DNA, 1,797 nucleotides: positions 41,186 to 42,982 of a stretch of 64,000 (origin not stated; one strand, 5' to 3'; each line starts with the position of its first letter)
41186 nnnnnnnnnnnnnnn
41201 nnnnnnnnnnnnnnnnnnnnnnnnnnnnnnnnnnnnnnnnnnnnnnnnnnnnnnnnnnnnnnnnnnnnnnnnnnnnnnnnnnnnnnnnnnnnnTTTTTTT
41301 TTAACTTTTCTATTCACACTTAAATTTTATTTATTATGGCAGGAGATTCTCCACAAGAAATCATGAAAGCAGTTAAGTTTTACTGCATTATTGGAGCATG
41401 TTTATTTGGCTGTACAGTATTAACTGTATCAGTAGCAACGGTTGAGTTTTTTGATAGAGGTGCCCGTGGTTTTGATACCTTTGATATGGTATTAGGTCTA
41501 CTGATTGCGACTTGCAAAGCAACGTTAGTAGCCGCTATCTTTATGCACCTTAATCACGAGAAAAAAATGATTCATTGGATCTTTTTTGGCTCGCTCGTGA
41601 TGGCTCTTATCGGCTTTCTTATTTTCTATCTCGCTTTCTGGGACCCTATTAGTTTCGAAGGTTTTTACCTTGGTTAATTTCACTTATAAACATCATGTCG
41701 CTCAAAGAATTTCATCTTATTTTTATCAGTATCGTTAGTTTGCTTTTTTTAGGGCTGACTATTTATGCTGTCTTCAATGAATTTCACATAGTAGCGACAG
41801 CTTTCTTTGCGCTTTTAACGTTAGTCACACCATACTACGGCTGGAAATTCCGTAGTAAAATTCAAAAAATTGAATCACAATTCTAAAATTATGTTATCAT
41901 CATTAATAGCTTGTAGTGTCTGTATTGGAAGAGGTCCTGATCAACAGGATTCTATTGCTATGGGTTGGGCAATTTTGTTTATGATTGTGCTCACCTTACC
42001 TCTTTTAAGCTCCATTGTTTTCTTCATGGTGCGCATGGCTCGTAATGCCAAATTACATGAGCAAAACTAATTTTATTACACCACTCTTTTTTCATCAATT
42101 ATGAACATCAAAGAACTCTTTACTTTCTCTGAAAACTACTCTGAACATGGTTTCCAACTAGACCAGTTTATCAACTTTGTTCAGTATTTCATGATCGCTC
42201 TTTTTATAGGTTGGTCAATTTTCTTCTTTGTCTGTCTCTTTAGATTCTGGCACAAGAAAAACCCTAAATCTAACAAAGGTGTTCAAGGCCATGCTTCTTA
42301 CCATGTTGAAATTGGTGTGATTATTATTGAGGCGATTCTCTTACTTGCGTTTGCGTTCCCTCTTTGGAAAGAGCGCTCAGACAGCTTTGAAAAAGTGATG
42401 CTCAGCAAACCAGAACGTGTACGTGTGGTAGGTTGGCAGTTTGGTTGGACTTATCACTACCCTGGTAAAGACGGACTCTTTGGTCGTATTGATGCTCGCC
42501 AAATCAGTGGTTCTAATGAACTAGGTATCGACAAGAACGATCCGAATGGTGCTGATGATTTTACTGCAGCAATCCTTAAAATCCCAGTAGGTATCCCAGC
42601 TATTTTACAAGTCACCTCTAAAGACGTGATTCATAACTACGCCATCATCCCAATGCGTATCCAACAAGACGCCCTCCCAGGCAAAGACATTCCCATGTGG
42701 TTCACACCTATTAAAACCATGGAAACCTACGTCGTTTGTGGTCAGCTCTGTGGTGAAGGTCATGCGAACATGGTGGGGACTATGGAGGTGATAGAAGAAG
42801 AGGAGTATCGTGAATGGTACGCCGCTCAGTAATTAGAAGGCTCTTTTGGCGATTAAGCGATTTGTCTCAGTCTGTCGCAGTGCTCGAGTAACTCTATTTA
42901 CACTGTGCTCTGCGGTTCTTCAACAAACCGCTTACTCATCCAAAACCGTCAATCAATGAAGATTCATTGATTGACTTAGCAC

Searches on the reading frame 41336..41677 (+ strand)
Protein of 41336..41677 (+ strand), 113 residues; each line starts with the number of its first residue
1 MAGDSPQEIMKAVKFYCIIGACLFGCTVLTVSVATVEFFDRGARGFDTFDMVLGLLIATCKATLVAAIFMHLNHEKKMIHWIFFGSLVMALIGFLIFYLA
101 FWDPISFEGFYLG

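Call 4: search_protein_families(library=pfam, proteins=[window:41336-41677:+], max_evalue=0.1)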
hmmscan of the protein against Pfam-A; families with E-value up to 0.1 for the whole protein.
window:41336-41677:+ (113 aa): 4 families
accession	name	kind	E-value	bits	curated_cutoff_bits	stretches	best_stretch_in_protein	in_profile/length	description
PF03626.19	COX4_pro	-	9.8e-11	42.3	28.9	1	20-92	4-69/72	Prokaryotic Cytochrome C oxidase subunit IV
PF02990.21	EMP70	-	0.012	14.7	27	1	9-99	414-504/517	Endomembrane protein 70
PF12822.12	ECF_trnsprt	-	0.019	15.5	30.7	1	14-101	31-123/169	ECF transporter, substrate-specific component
PF18916.5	Lycopene_cyc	-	0.081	14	27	0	61-99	7-45/92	Lycopene cyclase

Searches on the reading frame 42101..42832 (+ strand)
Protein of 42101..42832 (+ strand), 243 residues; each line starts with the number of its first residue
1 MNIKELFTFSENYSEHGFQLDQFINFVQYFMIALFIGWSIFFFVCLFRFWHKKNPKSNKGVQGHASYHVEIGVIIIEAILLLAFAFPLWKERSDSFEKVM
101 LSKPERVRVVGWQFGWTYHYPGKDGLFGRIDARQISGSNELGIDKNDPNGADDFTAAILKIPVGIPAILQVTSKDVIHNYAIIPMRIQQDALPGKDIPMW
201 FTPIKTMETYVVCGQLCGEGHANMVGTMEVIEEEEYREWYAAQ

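Call 4: search_protein_families(library=pfam, proteins=[window:42101-42832:+], max_evalue=0.1)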
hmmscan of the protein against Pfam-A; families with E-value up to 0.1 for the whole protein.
window:42101-42832:+ (243 aa): 3 families
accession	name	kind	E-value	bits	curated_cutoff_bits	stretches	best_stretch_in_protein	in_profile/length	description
PF00116.26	COX2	-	6.5e-11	42.6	22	1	107-225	3-114/120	Cytochrome C oxidase subunit II, periplasmic domain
PF02790.20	COX2_TM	-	0.00064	20.3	22.8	1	17-87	16-84/88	Cytochrome C oxidase subunit II, transmembrane domain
PF02326.20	YMF19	-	0.075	14.3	22.6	0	19-52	2-33/84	Plant ATP synthase F0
